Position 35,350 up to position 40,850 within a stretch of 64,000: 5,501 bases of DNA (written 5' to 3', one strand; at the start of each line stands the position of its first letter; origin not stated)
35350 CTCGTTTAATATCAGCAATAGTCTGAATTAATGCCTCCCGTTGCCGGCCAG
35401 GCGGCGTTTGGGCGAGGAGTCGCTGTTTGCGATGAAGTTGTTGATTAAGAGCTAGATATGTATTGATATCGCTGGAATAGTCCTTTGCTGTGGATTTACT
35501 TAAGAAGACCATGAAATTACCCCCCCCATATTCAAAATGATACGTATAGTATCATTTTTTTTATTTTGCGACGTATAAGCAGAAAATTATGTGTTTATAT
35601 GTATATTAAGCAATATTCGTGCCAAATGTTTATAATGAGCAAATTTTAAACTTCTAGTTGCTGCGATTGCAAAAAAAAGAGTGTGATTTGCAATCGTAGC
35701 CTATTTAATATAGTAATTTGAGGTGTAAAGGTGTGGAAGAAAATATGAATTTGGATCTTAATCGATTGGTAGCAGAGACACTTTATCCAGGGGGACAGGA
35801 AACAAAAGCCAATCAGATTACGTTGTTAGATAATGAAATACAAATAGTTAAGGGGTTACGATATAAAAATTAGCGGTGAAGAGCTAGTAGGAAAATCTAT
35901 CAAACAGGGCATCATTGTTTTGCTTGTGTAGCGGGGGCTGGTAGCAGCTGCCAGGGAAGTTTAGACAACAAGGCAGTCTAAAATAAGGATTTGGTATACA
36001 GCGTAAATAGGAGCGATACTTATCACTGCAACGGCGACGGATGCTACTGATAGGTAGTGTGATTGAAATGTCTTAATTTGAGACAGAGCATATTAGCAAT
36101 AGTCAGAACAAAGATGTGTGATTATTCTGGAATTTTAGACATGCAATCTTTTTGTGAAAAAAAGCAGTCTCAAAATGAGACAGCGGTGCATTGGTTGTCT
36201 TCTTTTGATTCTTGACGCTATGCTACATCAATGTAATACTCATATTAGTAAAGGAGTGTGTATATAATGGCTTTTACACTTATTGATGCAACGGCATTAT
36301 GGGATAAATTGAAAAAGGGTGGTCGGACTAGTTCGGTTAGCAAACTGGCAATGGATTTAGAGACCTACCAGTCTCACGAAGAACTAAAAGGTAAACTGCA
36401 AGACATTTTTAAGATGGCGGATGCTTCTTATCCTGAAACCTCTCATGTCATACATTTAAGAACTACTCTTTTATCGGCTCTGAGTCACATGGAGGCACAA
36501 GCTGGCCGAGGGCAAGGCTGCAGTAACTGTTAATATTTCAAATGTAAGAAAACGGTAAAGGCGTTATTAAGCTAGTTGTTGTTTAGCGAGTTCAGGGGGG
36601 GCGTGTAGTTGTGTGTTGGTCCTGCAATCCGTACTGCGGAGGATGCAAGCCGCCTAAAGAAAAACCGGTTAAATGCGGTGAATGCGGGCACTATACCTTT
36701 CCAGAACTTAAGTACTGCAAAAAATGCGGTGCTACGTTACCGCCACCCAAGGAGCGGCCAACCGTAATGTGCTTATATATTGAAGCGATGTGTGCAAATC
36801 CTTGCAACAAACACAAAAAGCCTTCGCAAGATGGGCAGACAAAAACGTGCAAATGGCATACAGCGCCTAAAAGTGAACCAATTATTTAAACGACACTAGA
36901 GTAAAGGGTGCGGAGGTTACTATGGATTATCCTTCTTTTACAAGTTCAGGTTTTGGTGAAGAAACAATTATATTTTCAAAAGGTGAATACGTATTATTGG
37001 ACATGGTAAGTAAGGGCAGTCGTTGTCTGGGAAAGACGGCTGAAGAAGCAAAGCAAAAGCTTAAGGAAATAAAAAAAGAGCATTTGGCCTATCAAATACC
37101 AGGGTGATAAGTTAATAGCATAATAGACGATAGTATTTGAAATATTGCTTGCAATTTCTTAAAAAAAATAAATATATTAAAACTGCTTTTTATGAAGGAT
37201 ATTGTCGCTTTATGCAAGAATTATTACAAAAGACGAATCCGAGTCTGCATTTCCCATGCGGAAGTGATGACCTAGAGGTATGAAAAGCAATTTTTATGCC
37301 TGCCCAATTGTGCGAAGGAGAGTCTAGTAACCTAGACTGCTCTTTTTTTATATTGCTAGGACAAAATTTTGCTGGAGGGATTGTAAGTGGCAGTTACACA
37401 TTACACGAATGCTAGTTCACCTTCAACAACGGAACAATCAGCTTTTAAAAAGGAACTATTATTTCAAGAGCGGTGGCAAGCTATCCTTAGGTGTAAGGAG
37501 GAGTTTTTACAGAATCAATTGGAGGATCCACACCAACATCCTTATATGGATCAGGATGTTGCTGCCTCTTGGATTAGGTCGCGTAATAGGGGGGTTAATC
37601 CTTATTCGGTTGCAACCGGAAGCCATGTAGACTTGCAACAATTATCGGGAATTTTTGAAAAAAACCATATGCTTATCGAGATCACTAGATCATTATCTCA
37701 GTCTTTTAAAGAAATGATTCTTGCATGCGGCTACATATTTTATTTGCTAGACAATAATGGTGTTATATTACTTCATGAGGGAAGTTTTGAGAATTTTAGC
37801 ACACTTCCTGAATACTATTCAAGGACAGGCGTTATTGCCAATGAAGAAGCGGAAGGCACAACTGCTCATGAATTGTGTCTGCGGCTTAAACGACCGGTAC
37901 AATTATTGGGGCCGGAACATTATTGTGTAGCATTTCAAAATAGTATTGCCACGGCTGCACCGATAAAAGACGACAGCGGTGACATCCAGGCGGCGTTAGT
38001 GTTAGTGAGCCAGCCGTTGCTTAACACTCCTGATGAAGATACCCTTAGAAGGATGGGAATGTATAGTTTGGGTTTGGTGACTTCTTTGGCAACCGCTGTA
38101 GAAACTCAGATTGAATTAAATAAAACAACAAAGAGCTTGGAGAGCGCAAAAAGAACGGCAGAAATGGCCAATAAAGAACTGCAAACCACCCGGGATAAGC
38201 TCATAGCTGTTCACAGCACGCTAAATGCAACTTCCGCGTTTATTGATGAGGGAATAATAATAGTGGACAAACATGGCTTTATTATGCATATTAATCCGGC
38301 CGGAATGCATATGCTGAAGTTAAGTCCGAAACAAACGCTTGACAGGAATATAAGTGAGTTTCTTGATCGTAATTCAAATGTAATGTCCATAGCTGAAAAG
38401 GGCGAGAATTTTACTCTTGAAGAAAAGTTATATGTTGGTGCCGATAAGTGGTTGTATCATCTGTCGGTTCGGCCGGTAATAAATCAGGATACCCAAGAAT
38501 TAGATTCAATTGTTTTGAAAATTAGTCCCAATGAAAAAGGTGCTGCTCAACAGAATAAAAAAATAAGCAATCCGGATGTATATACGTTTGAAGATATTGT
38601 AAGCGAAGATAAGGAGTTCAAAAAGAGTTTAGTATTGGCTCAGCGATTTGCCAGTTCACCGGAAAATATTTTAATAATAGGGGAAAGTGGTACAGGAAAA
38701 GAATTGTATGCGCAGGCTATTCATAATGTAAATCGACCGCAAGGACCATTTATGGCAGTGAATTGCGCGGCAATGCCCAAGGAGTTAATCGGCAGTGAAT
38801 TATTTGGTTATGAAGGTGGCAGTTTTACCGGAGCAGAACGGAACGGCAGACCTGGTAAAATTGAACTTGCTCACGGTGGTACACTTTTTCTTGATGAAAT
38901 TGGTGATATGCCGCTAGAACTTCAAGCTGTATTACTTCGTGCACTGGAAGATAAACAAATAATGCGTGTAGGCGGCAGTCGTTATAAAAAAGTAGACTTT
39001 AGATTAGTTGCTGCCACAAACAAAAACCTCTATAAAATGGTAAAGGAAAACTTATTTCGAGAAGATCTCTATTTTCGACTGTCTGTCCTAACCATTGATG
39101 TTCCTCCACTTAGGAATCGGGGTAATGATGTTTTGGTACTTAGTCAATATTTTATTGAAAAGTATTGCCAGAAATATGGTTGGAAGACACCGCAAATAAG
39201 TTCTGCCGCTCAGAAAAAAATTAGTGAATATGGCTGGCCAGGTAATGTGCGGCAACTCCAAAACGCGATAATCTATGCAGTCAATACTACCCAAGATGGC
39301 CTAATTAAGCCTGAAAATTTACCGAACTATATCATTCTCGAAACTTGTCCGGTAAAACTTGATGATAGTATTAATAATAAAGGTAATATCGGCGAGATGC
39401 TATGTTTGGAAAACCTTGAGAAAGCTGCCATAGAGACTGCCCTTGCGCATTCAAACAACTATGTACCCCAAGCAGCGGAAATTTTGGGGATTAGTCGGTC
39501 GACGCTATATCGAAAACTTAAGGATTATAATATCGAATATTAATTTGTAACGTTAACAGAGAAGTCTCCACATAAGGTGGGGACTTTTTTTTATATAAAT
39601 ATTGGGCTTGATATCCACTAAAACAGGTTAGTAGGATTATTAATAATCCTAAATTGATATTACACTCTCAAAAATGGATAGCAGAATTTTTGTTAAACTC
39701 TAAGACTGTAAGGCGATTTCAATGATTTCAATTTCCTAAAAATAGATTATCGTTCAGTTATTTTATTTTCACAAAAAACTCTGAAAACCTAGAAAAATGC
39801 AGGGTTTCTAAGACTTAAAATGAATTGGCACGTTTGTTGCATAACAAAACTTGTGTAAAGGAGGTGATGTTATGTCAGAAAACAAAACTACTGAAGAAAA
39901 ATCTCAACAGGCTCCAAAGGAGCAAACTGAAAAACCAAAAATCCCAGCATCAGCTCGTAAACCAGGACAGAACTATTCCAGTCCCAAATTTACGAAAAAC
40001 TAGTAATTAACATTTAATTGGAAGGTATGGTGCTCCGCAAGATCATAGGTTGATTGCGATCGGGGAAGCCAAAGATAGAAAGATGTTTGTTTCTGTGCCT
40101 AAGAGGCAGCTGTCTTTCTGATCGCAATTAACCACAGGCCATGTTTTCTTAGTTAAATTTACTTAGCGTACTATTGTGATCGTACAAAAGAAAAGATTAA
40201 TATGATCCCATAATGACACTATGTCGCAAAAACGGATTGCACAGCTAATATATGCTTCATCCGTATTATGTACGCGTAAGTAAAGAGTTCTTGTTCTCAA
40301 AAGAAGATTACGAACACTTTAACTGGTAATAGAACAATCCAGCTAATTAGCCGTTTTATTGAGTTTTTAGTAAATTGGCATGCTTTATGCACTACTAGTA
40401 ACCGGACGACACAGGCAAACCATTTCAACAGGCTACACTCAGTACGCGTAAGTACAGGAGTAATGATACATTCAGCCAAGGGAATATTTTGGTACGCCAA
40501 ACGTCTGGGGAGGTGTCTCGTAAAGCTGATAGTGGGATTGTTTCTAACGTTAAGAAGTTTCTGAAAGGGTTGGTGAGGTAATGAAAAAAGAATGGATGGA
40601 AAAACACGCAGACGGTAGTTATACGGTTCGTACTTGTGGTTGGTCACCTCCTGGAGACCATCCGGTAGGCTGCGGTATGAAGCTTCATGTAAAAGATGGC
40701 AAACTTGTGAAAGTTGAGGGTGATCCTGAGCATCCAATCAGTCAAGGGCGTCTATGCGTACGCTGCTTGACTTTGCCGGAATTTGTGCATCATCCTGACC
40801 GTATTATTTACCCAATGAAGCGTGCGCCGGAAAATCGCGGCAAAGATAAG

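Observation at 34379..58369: Unusually dense sigma-54 regulon: seven -24/-12 promoters in 24 kb around one AcoR-like activator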

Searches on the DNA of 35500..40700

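Call 40: search_rna_families(source=window, start=35500, end=40700, threshold=evalue, max_evalue=1, show_alignments=2)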
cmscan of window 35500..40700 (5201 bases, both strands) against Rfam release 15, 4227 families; matches with E-value up to 1: 1.
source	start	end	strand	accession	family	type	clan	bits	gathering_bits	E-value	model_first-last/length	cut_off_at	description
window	37224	37334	+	RF01055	Molybdenum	Cis-reg; riboswitch;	-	31.9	36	9.5e-05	1-135/135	no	Molybdenum/Tungsten riboswitch aptamer (Moco RNA motif)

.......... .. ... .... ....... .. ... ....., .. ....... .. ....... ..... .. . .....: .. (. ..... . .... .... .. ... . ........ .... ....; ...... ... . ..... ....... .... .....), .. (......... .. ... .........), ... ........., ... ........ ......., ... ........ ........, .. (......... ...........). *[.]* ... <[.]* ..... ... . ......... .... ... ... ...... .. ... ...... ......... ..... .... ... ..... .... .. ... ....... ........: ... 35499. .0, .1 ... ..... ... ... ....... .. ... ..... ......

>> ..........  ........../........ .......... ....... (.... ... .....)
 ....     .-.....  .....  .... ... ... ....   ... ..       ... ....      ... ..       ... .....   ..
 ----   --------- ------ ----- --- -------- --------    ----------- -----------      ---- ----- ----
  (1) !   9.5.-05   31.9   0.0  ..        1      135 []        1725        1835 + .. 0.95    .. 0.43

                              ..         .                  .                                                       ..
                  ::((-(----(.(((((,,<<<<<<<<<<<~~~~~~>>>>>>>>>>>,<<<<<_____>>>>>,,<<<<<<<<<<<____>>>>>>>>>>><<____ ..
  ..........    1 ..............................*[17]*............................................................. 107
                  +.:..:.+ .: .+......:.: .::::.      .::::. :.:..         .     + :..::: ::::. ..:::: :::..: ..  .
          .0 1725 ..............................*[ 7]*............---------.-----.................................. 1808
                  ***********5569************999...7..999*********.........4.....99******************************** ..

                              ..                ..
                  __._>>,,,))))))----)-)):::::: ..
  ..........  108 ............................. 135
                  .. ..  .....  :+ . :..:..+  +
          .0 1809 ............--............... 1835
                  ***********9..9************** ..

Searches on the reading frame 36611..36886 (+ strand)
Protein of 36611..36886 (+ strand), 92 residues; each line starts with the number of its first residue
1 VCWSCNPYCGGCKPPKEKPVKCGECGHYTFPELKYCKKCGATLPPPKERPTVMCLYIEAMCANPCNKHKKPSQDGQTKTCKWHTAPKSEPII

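Call 34: search_protein_families(library=pfam, proteins=[window:36611-36886:+], max_evalue=1)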
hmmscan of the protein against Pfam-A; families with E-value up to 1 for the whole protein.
seq(92 aa): 3 families
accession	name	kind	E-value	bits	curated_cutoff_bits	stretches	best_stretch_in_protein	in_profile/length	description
PF12172.15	zf-ChsH2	-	0.00041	20.5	23.2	1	21-42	13-34/37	ChsH2, rubredoxin-like zinc ribbon domain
PF10005.14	Zn_ribbon_DZR_6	-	0.014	16.6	23.4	1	21-83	3-69/93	zinc-ribbon domain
PF24460.1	DUF7575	-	0.053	13.3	28.5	1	19-43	3-27/28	Domain of unknown function (DUF7575)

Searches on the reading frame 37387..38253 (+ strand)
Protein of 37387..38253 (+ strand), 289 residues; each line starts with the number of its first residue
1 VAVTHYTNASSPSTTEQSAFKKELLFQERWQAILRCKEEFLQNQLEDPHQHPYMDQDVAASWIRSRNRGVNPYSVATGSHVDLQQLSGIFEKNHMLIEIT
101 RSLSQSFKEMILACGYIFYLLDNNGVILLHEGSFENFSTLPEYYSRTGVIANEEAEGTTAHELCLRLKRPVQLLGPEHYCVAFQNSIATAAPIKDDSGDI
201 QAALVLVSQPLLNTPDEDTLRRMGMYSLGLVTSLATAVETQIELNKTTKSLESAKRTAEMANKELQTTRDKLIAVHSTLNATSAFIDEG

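Call 34: search_protein_families(library=pfam, proteins=[window:37387-38253:+], max_evalue=1)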
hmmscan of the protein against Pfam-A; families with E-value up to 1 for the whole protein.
seq(289 aa): 2 families
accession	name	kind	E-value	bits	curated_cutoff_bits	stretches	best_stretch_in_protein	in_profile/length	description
PF06228.19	ChuX_HutX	-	0.054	13.8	25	1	109-151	33-73/134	Haem utilisation ChuX/HutX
PF03659.20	Glyco_hydro_71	-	0.059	12.6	34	1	3-42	186-225/375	Glycosyl hydrolase family 71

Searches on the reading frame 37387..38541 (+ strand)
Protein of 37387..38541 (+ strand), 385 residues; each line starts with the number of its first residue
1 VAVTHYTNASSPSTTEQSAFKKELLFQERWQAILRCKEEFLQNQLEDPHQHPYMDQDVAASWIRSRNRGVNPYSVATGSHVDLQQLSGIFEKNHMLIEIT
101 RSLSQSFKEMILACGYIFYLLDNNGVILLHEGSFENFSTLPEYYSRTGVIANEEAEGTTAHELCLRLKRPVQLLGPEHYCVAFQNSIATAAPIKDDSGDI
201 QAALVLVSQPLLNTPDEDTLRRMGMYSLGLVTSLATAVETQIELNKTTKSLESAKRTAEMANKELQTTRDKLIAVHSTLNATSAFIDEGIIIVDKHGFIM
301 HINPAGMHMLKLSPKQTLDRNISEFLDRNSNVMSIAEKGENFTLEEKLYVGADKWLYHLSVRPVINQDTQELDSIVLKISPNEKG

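Call 54: find_homologous_proteins(query=window:37387-38541:+, max_evalue=0.00001)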
Query seq(385 aa) (385 aa): 23 proteins with E <= 0.00001 among 2772 candidates.
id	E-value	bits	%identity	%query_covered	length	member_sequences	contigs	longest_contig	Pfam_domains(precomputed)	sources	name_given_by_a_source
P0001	2.8e-126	439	55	93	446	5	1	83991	PF13426.14,PF00989.32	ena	-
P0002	9.8e-116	405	56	87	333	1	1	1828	-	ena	-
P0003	3.1e-103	364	48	94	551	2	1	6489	PF13426.14,PF00158.33,PF00989.32,PF14532.13,PF07728.21,PF01078.28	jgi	-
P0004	3.6e-93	330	61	61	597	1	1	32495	PF00158.33,PF25601.2,PF02954.26,PF14532.13,PF07728.21,PF01078.28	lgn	-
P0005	2.0e-88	315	44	98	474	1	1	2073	PF13426.14,PF00158.33,PF08448.17,PF00989.32,PF14532.13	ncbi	ncbi:MAG: sigma 54-interacting transcriptional regulator, partial [Dehalobacterium sp.]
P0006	6.5e-78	280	48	79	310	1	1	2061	-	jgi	jgi:transcriptional regulator of acetoin/glycerol metabolism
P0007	2.0e-76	275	44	86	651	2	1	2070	PF13426.14,PF00158.33,PF25601.2,PF02954.26,PF14532.13,PF07728.21,PF01078.28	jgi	jgi:transcriptional regulator with PAS, ATPase and Fis domain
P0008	2.1e-76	275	43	89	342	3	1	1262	-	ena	-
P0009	1.6e-75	272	42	87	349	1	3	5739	PF13426.14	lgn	-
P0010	3.4e-73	265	42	86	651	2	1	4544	PF13426.14,PF00158.33,PF25601.2,PF02954.26,PF14532.13,PF07728.21,PF01078.28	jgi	jgi:transcriptional regulator with PAS, ATPase and Fis domain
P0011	1.5e-71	259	41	82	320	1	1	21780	PF13426.14,PF00989.32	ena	-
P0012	4.9e-71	258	38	94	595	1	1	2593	PF00158.33,PF08448.17,PF14532.13,PF07728.21,PF01078.28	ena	-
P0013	9.9e-69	250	41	86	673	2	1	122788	PF00158.33,PF25601.2,PF02954.26,PF00989.32,PF14532.13,PF07728.21,PF01078.28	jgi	jgi:transcriptional regulator with PAS, ATPase and Fis domain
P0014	2.4e-63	232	35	93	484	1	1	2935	PF13426.14,PF00158.33,PF08448.17,PF00989.32,PF14532.13,PF01078.28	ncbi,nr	ncbi:MAG: modulated sigma54 specific transcriptional regulator, Fis family, partial [Firmicutes bact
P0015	2.8e-52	196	34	93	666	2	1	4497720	PF00158.33,PF25601.2,PF02954.26,PF00004.36,PF14532.13,PF07728.21,PF01078.28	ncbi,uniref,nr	ncbi:sigma 54-interacting transcriptional regulator [Dehalobacter sp. DCM]|uniref:sigma-54 interacti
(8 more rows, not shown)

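Call 63: predict_structure(alignment_id=A9)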
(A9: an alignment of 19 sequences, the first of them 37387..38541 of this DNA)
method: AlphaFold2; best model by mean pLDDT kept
length: 385 residues; sequences in the alignment: 19
mean_pLDDT: 84.1   pTM: 0.62
mean pLDDT of the five models: 84.1, 83.8, 83.6, 83.3, 81.8
residues with pLDDT >= 90: 206; 70-90: 135; 50-70: 17; < 50: 27
segments of 3 or more residues with pLDDT < 50: 1-23
pLDDT, mean of each block of 10 residues (from residue 1): 25 35 65 94 91 92 94 75 90 94 85 84 93 60 72 90 95 93 91 93 92 78 84 93 90 90 91 80 81 93 91 85 92 91 92 89 91 93 61
secondary structure, 60 per line:
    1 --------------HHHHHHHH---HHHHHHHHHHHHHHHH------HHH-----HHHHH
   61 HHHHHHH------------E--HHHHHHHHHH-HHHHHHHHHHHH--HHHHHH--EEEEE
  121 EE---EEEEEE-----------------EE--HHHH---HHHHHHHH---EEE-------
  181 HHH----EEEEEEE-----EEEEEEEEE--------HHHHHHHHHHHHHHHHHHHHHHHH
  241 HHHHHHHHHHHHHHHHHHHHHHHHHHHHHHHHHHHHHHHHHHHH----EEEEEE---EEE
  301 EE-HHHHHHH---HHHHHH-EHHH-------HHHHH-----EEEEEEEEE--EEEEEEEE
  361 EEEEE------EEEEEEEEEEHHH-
elements in order: H15-22 H26-41 H56-67 H83-92 H94-105 H108-113 E116-122 E126-131 H153-156 H160-167 E171-173 E188-194 E200-208 H217-284 E289-294 E298-302 H304-310 H314-319 H332-336 E342-350 E353-365 E372-381

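Call 67: fold_search(model_id=the predicted structure, library=pdb)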
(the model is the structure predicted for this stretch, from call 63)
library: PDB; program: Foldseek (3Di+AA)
matches with E <= 10: 1478; with E <= 0.001: 535
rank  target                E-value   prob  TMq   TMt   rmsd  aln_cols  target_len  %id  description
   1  4lrx_C                1.0e-18  1.00  0.43  0.56  15.2       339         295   18  Crystal Structure of the E.coli DhaR(N)-DhaK complex (released 2014-01-29)
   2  4lry_C                8.6e-18  1.00  0.44  0.56  15.4       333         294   18  Crystal Structure of the E.coli DhaR(N)-DhaK(T79L) complex (released 2014-01-29)
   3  4lrz_H                1.2e-16  1.00  0.42  0.54  15.8       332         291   17  Crystal Structure of the E.coli DhaR(N)-DhaL complex (released 2014-01-29)
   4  9a5d_A                7.1e-12  1.00  0.31  0.21  25.2       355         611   13  Integrative model of WALK-YYCH by crosslinking MS and deep learning (released 2024-09-18)
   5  4hh2_A                1.3e-08  1.00  0.25  0.26  26.6       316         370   13  Structure of PpsR without the HTH motif from Rb. sphaeroides (released 2013-06-05)
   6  4hh2_D                2.6e-08  1.00  0.26  0.26  26.2       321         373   14  Structure of PpsR without the HTH motif from Rb. sphaeroides (released 2013-06-05)
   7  4hh2_B                3.1e-08  1.00  0.24  0.25  31.7       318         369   15  Structure of PpsR without the HTH motif from Rb. sphaeroides (released 2013-06-05)
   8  9cmf_A                4.6e-08  1.00  0.23  0.12  23.8       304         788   12  Substrate bound DosP (released 2024-11-20)
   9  9ce0_B                5.2e-08  1.00  0.22  0.12  23.4       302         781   14  DosP Apo Bent form (released 2024-11-20)
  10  9bgv_A                6.6e-08  1.00  0.23  0.12  23.1       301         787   13  DosP R97A straight form (released 2024-11-20)
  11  9bkv_B                7.4e-08  1.00  0.21  0.12  22.9       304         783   12  DosP R97A bent form (released 2024-11-20)
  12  9cdr_A                8.3e-08  1.00  0.22  0.11  23.0       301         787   13  DosP Apo straight form (released 2024-11-20)
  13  9qq6_A                1.3e-07  1.00  0.23  0.18  23.3       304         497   13  Structure of the Azotobacter vinelandii NifL-NifA complex (released 2025-06-18)
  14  4gw9_D                2.1e-07  1.00  0.25  0.17  20.2       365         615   14  Structure of a bacteriophytochrome and light-stimulated protomer swapping with a gene repressor (released 2012-09-26)
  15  6pps_A                2.2e-07  1.00  0.22  0.31  18.7       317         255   11  A blue light illuminated LOV-PAS construct from the LOV-HK sensory protein from Brucella abortus (construct 15-273) (released 2020-07-15)
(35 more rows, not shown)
